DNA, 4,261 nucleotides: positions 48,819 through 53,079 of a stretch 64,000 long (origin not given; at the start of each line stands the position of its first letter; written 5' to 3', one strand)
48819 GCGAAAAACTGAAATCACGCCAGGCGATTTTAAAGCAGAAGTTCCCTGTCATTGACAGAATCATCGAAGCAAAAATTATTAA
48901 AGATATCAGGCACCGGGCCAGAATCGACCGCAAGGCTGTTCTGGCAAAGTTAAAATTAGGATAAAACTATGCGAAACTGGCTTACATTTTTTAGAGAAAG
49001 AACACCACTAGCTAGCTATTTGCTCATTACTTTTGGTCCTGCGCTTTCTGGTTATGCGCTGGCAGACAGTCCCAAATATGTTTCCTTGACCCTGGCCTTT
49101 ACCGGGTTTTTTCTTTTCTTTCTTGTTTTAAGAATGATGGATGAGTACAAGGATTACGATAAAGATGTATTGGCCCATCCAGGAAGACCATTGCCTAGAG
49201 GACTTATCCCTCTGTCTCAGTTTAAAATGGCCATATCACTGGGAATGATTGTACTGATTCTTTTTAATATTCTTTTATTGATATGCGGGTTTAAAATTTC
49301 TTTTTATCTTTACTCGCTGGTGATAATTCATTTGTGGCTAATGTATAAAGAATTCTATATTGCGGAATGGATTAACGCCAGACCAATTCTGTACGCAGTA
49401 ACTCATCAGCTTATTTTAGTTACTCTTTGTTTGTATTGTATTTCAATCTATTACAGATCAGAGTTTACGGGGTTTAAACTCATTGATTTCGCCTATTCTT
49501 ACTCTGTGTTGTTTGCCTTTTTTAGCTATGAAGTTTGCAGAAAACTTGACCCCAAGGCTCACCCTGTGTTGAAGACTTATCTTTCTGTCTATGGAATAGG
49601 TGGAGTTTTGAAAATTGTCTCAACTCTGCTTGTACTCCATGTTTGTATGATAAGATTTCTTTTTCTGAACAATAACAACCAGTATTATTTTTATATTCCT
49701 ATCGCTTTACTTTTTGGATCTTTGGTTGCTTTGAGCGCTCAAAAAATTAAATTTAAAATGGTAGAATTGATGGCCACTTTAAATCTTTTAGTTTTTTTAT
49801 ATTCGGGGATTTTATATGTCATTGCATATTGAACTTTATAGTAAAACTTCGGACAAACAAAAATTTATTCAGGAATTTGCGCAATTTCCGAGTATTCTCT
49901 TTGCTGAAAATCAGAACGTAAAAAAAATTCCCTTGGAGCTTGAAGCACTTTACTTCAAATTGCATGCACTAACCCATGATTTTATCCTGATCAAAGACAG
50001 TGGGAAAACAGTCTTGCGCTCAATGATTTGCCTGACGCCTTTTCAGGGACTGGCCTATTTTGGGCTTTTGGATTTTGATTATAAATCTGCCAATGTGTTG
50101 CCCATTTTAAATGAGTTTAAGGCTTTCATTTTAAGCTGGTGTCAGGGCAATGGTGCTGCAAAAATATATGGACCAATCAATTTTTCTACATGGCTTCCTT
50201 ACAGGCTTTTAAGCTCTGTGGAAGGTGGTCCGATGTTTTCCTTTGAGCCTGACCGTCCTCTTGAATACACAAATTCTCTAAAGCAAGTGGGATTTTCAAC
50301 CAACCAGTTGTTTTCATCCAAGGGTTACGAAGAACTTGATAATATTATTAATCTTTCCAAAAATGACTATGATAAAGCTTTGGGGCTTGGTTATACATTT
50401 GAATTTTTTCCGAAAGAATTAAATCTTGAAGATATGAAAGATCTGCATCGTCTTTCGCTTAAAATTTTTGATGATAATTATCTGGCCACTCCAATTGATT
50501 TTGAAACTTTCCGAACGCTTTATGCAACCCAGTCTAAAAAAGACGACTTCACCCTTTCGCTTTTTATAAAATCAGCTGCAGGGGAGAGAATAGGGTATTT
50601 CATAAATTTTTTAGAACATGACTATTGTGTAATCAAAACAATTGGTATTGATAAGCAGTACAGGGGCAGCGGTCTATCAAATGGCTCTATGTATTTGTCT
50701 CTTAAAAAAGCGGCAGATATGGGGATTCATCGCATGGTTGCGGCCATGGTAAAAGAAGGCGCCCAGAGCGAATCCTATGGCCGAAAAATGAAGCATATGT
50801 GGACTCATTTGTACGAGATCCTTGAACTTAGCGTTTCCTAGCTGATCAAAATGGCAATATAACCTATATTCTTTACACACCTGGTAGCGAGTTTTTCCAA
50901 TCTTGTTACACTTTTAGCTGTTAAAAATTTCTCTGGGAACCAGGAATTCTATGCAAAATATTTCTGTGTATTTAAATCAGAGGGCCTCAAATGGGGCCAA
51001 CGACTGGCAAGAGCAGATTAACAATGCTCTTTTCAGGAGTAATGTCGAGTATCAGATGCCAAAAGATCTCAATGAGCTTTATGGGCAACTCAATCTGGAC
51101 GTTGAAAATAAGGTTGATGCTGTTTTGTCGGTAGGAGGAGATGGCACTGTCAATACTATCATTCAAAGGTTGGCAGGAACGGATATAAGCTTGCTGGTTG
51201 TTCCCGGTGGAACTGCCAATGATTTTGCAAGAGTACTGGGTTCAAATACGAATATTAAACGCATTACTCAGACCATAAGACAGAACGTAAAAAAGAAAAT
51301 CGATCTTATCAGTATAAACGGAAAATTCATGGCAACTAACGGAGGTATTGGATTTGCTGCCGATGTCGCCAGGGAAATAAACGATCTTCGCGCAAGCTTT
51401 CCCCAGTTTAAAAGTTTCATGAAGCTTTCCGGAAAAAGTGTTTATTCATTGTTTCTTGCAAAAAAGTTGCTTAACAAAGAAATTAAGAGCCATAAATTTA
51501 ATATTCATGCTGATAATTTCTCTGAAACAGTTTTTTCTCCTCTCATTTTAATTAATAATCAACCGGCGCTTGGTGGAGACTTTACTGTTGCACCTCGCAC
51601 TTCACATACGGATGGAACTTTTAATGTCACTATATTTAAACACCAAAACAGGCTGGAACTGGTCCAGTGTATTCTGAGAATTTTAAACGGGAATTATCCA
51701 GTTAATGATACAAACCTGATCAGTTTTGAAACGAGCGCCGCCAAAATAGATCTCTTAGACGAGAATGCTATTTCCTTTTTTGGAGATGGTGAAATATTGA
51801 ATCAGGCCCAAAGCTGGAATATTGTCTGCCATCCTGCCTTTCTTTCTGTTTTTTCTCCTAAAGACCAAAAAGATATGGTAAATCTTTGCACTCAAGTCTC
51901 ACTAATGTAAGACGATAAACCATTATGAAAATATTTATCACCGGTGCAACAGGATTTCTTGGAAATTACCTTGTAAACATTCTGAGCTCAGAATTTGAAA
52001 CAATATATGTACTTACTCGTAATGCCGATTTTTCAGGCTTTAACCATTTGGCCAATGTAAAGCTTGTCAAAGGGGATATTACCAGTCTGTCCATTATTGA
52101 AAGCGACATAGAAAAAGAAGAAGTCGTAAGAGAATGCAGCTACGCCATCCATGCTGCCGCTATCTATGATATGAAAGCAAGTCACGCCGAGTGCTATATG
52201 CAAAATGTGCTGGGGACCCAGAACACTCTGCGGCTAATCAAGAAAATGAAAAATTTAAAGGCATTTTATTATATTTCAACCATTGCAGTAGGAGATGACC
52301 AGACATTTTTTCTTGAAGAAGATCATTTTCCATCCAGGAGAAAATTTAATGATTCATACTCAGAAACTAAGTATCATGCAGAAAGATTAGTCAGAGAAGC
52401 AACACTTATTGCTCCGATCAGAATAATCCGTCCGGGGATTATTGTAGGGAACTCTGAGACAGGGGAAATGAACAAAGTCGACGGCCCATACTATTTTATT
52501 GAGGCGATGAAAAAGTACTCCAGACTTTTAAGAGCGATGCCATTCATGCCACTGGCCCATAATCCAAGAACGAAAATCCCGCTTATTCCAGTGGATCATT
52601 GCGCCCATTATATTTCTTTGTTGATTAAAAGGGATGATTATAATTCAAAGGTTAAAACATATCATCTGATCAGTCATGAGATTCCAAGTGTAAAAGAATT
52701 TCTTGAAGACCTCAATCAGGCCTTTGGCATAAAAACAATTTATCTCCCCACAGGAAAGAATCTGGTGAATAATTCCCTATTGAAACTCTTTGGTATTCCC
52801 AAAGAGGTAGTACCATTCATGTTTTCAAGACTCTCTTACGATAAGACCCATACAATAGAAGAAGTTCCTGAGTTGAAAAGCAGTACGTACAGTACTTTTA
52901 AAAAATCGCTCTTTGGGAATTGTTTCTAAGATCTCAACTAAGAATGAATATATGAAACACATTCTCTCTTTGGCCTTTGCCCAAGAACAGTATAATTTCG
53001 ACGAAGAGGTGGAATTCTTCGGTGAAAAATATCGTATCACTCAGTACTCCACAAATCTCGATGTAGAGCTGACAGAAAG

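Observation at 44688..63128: Uncharacterized 15-gene lipid biosynthesis/tailoring cluster (candidate novel membrane-lipid pathway)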

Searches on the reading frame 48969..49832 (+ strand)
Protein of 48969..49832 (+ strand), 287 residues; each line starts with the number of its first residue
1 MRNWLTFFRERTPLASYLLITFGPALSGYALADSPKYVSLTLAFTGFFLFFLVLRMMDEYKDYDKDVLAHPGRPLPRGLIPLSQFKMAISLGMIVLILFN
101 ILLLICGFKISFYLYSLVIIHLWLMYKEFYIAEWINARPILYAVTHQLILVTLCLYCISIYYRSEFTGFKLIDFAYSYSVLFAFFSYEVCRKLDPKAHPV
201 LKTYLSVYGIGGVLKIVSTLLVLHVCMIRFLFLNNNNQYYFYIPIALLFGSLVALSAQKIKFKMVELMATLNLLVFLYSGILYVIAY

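Call 3: search_protein_families(library=pfam, proteins=[window:48969-49832:+], max_evalue=0.001)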
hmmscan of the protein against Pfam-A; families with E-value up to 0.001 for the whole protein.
window:48969-49832:+ (287 aa): 0 families

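Call 5: search_protein_families(library=ncbifam, proteins=[window:48969-49832:+], max_evalue=0.01)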
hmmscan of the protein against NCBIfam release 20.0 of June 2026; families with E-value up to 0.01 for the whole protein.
window:48969-49832:+ (287 aa): 4 families
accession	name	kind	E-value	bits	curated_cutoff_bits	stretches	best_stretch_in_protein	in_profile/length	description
NF010118.0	PRK13592.1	equivalog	1.2e-12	47.9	443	1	44-226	53-231/299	prenyltransferase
NF009523.0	PRK12884.1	equivalog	5.4e-05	22.5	269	1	5-125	8-117/279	prenyltransferase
NF009522.0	PRK12883.1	equivalog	0.00048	19.7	353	1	30-131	29-130/279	geranylgeranylglycerol-phosphate geranylgeranyltransferase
NF005742.0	PRK07566.1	equivalog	0.0018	17.4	313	1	54-103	82-131/315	chlorophyll synthase ChlG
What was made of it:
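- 48969..49832 (+): Cluster I, G3: divergent UbiA-superfamily integral membrane transferase. NCBIfam prenyltransferase 1.2e-12 (call 5).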

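Call 17: search_protein_families(library=pfam, proteins=[window:48969-49832:+], max_evalue=0.1)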
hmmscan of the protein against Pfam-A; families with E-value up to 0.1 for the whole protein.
window:48969-49832:+ (287 aa): 0 families

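Call 21: search_solved_structures(query=A3, max_evalue=1, show_alignments=1)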
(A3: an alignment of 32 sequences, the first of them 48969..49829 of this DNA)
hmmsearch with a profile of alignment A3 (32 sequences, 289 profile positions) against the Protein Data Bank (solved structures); distinct sequences matched with E-value up to 1: 3.
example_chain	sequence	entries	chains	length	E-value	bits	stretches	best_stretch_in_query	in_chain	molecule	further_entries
6m31_A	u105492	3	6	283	1.8e-08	37.2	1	32-126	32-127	Digeranylgeranylglyceryl phosphate synthase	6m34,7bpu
9sau_C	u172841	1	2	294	0.00073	22.1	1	65-104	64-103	Chlorophyll a synthase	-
9sas_C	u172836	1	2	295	0.00074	22.1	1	65-104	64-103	Chlorophyll a synthase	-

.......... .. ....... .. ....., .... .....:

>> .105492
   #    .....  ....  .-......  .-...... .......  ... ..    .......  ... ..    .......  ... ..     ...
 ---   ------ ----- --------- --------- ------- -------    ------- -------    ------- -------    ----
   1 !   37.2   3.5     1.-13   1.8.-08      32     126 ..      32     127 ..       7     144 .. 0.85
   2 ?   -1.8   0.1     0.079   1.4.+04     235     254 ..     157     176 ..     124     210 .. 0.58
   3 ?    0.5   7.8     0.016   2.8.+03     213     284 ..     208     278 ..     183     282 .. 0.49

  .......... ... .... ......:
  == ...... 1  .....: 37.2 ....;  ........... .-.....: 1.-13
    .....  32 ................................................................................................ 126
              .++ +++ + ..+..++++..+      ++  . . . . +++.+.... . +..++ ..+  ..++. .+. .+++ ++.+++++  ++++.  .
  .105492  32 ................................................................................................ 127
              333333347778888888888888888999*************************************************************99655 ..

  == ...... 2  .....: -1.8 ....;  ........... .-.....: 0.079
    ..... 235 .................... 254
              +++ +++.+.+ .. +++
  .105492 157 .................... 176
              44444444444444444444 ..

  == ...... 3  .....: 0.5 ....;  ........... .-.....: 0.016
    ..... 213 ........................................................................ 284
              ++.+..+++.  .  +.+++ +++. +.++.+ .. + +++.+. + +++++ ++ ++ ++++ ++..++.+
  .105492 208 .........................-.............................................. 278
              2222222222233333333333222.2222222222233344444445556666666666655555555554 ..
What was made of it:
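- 48969..49832 (+): Family profile against DGGGP synthase 6m31, 1.8e-8 (call 21).
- On UbiA prenyltransferase superfamily: 6m31 at 1.8e-8 (call 21).
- Checked: A family profile hits DGGGP synthase 6m31 at 1.8e-8 (call 21).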

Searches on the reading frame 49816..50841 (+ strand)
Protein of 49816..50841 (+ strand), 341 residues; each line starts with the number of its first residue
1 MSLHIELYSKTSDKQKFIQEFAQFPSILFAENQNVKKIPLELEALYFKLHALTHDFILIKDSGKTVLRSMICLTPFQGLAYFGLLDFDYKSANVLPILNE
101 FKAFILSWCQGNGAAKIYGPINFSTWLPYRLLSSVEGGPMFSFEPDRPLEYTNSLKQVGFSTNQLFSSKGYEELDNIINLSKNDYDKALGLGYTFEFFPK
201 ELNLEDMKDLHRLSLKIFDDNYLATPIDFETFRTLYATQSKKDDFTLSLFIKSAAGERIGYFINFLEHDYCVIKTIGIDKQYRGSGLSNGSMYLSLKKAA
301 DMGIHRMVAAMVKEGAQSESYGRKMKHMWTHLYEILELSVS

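Call 3: search_protein_families(library=pfam, proteins=[window:49816-50841:+], max_evalue=0.001)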
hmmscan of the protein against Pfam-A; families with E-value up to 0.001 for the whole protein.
window:49816-50841:+ (341 aa): 0 families

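Call 5: search_protein_families(library=ncbifam, proteins=[window:49816-50841:+], max_evalue=0.01)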
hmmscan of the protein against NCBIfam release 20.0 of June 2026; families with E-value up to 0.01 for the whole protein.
window:49816-50841:+ (341 aa): 0 families

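Call 17: search_protein_families(library=pfam, proteins=[window:49816-50841:+], max_evalue=0.1)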
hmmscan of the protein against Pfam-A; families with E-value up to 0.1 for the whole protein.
window:49816-50841:+ (341 aa): 2 families
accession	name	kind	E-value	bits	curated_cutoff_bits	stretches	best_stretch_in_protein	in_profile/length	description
PF00583.31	Acetyltransf_1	-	0.0018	19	20.7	1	247-309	33-98/116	Acetyltransferase (GNAT) family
PF13480.13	Acetyltransf_6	-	0.0068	17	22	1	203-307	27-132/143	Acetyltransferase (GNAT) domain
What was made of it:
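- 49816..50841 (+): Cluster I, G4: YghO-like two-domain GNAT-fold N-acyltransferase. Replaced by a Formyl_trans_N protein in other genomes. Weak GNAT Pfam hits (call 17).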

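Call 22: search_solved_structures(query=A2, max_evalue=1, show_alignments=1)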
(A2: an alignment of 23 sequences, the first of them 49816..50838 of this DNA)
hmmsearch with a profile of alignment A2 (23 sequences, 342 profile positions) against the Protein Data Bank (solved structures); distinct sequences matched with E-value up to 1: 29.
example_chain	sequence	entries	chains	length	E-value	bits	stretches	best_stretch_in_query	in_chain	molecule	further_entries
7wx5_A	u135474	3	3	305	2.8e-05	26.9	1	235-308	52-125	N-acetyltransferase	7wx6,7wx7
2jlm_A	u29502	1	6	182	4.7e-05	26.2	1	259-324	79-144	PUTATIVE PHOSPHINOTHRICIN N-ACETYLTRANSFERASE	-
5kga_A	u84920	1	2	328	0.00058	22.6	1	269-314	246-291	Predicted acetyltransferase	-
5kgh_A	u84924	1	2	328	0.0006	22.5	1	269-312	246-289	Predicted acetyltransferase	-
5kf1_A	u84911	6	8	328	0.00075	22.2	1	269-310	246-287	Predicted acetyltransferase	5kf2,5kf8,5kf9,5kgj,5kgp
6wqb_A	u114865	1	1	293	0.0013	21.4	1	242-307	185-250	N-terminal acetyltransferase, GNAT family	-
6wqc_A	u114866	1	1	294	0.0013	21.4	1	242-307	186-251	N-terminal acetyltransferase, GNAT family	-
1vkc_A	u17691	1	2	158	0.01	18.5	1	40-119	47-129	putative acetyl transferase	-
4jxq_A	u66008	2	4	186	0.023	17.3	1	249-309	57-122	Acetyltransferase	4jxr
9mto_A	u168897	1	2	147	0.033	16.8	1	250-307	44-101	[Ribosomal protein bS18]-alanine N-acetyltransferase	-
9fpz_2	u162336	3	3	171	0.038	16.6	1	243-317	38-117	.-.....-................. 10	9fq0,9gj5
2bl1_A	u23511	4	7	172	0.046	16.3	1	270-316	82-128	PUTATIVE PHOSPHINOTHRICIN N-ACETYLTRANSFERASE PA4866 | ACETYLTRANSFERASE PA4866 FROM P. AERUGINOSA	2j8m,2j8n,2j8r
1yvo_A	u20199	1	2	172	0.047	16.3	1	270-316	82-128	conserved hypothetical protein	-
9f1b_DC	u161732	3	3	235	0.069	15.7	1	236-317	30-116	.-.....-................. 10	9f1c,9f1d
4mbu_A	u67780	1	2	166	0.075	15.6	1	247-324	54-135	Similar to N-acetyltransferase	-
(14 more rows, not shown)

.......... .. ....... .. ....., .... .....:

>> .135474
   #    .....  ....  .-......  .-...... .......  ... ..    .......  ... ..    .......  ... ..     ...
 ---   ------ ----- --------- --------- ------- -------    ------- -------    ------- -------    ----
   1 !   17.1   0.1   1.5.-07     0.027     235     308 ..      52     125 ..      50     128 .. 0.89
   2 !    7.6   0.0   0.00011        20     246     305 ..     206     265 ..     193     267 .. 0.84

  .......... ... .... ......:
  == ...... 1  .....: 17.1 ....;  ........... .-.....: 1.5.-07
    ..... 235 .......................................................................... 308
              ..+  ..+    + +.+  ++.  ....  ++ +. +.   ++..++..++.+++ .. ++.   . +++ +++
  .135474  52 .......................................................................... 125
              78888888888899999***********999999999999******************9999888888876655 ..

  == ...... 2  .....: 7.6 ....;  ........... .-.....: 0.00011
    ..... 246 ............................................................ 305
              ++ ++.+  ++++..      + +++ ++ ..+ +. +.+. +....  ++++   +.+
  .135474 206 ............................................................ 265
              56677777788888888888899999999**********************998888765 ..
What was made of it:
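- Checked: Gene 4: weak GNAT hits (calls 17, 22).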

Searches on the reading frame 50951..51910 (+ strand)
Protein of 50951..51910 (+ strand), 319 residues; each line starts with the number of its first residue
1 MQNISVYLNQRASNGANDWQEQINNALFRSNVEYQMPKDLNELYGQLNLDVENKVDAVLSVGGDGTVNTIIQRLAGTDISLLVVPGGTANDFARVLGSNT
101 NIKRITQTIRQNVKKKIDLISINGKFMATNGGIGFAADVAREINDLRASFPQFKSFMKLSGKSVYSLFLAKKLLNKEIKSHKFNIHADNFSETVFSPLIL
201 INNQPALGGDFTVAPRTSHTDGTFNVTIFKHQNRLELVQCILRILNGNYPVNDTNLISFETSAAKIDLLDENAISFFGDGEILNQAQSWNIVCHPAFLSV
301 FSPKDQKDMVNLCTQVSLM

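Call 3: search_protein_families(library=pfam, proteins=[window:50951-51910:+], max_evalue=0.001)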
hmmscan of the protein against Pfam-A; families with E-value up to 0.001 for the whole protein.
window:50951-51910:+ (319 aa): 3 families
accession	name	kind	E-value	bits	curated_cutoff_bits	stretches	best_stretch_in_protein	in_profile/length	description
PF00781.29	DAGK_cat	-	1.5e-18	67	23.6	1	18-121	21-124/125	Diacylglycerol kinase catalytic domain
PF19279.4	YegS_C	-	1.6e-11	44.6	27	1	164-301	26-157/158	YegS C-terminal NAD kinase beta sandwich-like domain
PF01513.26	NAD_kinase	-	1.8e-05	25.5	25.5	1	27-95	45-113/130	ATP-NAD kinase N-terminal domain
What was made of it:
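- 50951..51910 (+): Cluster I, G5: soluble DAGK/YegS-family lipid kinase. DAGK_cat 1.5e-18 and YegS_C (call 3).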

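Call 5: search_protein_families(library=ncbifam, proteins=[window:50951-51910:+], max_evalue=0.01)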
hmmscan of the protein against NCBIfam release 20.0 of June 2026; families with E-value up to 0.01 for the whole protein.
window:50951-51910:+ (319 aa): 16 families
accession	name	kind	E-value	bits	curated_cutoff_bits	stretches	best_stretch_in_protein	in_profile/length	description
TIGR00147.1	TIGR00147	subfamily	1.5e-31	109.4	118.65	1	51-303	54-295/296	YegS/Rv2252/BmrU family lipid kinase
NF009604.0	PRK13057.1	equivalog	1.5e-30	106.2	274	1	7-307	14-299/302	lipid kinase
NF009605.0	PRK13059.1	equivalog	3.6e-26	91.8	313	1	48-282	50-272/295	putative lipid kinase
NF002033.0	PRK00861.1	subfamily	6.4e-26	90.7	293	1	51-308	63-310/328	putative lipid kinase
NF009602.0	PRK13054.1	equivalog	6.6e-22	78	284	1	51-306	53-296/301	lipid kinase YegS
NF009603.0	PRK13055.1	subfamily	7.6e-21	74.4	342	1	53-282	58-280/335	diacylglycerol kinase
NF008882.0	PRK11914.1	equivalog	1.2e-20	73.9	302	1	48-303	58-303/306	diacylglycerol kinase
NF009874.0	PRK13337.1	equivalog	1.7e-20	73.1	385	1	51-310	55-301/305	diacylglycerol kinase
NF009025.0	PRK12361.1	equivalog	1.5e-18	66.3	505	1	51-307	293-544/546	hypothetical protein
NF040993.1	MamU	equivalog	1.6e-17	63.8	400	1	51-284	56-276/296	lipid kinase MamU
TIGR03702.1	lip_kinase_YegS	equivalog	1.8e-17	63.4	387.45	1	52-305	50-291/295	lipid kinase YegS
NF002984.0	PRK03708.1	equivalog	0.00025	20.6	326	1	18-94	16-96/277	NAD(+) kinase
NF002872.1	PRK03202.1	subfamily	0.0006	18.9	253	1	52-110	90-151/323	ATP-dependent 6-phosphofructokinase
NF002731.0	PRK02645.1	equivalog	0.002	17.6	312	1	12-87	13-90/305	NAD(+) kinase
NF002521.0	PRK01911.1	equivalog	0.003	17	309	0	49-109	59-117/292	NAD kinase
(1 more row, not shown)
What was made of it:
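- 50951..51910 (+): TIGR00147 109 bits against a cut-off of 118.65 (call 5).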

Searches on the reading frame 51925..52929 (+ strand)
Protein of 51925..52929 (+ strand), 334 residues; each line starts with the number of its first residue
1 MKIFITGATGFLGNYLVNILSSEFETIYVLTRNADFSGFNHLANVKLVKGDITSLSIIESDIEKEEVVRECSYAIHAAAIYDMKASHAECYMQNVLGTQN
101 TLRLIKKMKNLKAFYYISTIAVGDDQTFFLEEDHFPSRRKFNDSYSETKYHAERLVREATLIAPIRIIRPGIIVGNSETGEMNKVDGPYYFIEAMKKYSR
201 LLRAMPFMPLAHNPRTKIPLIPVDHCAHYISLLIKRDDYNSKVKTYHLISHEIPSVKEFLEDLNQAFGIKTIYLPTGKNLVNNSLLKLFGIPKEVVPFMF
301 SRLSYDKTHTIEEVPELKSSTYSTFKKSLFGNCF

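Call 3: search_protein_families(library=pfam, proteins=[window:51925-52929:+], max_evalue=0.001)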
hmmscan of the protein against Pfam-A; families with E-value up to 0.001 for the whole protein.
window:51925-52929:+ (334 aa): 8 families
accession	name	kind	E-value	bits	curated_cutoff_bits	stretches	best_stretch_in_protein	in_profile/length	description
PF07993.18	NAD_binding_4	-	7.9e-38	130.5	20.1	1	5-229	1-257/258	Male sterility protein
PF01370.27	Epimerase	-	2.8e-18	66.7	20.9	1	3-177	1-176/240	NAD dependent epimerase/dehydratase family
PF01073.25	3Beta_HSD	-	3.4e-15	56.2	22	1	5-159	2-160/280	3-beta hydroxysteroid dehydrogenase/isomerase family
PF16363.11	GDP_Man_Dehyd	-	3.2e-10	40.4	27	1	4-158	1-166/332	GDP-mannose 4,6 dehydratase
PF13460.12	NAD_binding_10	-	3.2e-08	34.1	27.2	1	7-179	1-152/184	NAD(P)H-binding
PF04321.23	RmlD_sub_bind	-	6.3e-06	25.9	27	1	1-176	1-154/287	RmlD substrate binding domain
PF02719.21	Polysacc_synt_2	-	1.4e-05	24.9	20.2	1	3-119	1-128/293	Polysaccharide biosynthesis protein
PF05368.20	NmrA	-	0.00017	21.7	27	1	2-68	4-73/298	NmrA-like family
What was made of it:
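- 51925..52929 (+): Cluster I, G6: NAD(P)H thioester reductase of the 'male sterility'/NRPS R-domain type. NAD_binding_4 7.9e-38 (call 3).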

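Call 5: search_protein_families(library=ncbifam, proteins=[window:51925-52929:+], max_evalue=0.01)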
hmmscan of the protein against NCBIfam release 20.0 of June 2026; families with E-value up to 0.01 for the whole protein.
window:51925-52929:+ (334 aa): 19 families
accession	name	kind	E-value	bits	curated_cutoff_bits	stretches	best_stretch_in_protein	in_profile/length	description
NF005539.0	PRK07201.1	equivalog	1.9e-54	185.5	549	1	1-271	1-270/657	SDR family oxidoreductase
TIGR01746.1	Thioester-redct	subfamily_domain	2.9e-33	115.6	213.35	1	2-270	1-283/371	thioester reductase domain-containing protein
TIGR03466.1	HpnA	hypoth_equivalog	1.9e-16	59.8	367.65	1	1-177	1-174/327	hopanoid-associated sugar epimerase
NF038078.1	NRPS_MxcG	equivalog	1.2e-15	55.9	2300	1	45-189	1144-1290/1442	myxochelin non-ribosomal peptide synthetase MxcG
NF047350.1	aureusi_NRPS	equivalog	7.8e-15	52.9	2500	1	2-265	2029-2299/2373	aureusimine non-ribosomal peptide synthetase AusA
TIGR03443.1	alpha_am_amid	equivalog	1e-14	52.9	1030.1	1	2-268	974-1264/1390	L-aminoadipate-semialdehyde dehydrogenase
NF042423.1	oxyalk_red_Shew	equivalog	5.5e-14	52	580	1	2-177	10-178/331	2-alkyl-3-oxoalkanoate reductase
NF042422.1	oxyalk_red_OleD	equivalog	6.1e-13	48.8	580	1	1-178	1-173/329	2-alkyl-3-oxoalkanoate reductase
TIGR01179.1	galE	equivalog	3.2e-09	36.1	262.3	1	2-160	1-160/332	UDP-glucose 4-epimerase GalE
NF041592.1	carboxyl_red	equivalog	4.7e-09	34.4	1300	1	45-185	834-985/1160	carboxylic acid reductase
NF050030.1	thlkprotThyD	equivalog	9.4e-08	31.6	400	1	1-177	1-179/305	thylakoid membrane protein ThyD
TIGR01181.1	dTDP_gluc_dehyt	equivalog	1.2e-07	31.2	365.1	1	2-158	1-164/321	dTDP-glucose 4,6-dehydratase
TIGR04180.1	EDH_00030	hypoth_equivalog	1.5e-07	30.8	475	1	3-170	1-172/297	NAD-dependent 4,6-dehydratase LegB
NF052578.1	StrlDmthSdmBMthl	equivalog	2.9e-07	30.5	600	1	1-176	1-172/328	sterol demethylase protein SdmB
TIGR02197.1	heptose_epim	equivalog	6.3e-07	28.9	274.6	1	3-158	1-151/316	ADP-glyceromanno-heptose 6-epimerase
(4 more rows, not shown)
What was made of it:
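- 51925..52929 (+): TIGR01746 3e-33 (call 5).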

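Call 72: search_solved_structures(query=window:51925-52929:+, max_evalue=1e-8)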
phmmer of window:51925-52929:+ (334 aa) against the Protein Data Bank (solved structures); distinct sequences matched with E-value up to 1e-8: 1.
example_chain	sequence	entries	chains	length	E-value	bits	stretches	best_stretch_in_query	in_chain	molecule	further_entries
4u7w_A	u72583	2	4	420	5e-16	62.2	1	3-275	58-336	MxaA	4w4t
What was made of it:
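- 51925..52929 (+): Best solved relative is the MxaA terminal reductase, 5e-16 (call 72).
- The closest solved relative of G6 is the MxaA terminal reductase (call 72).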
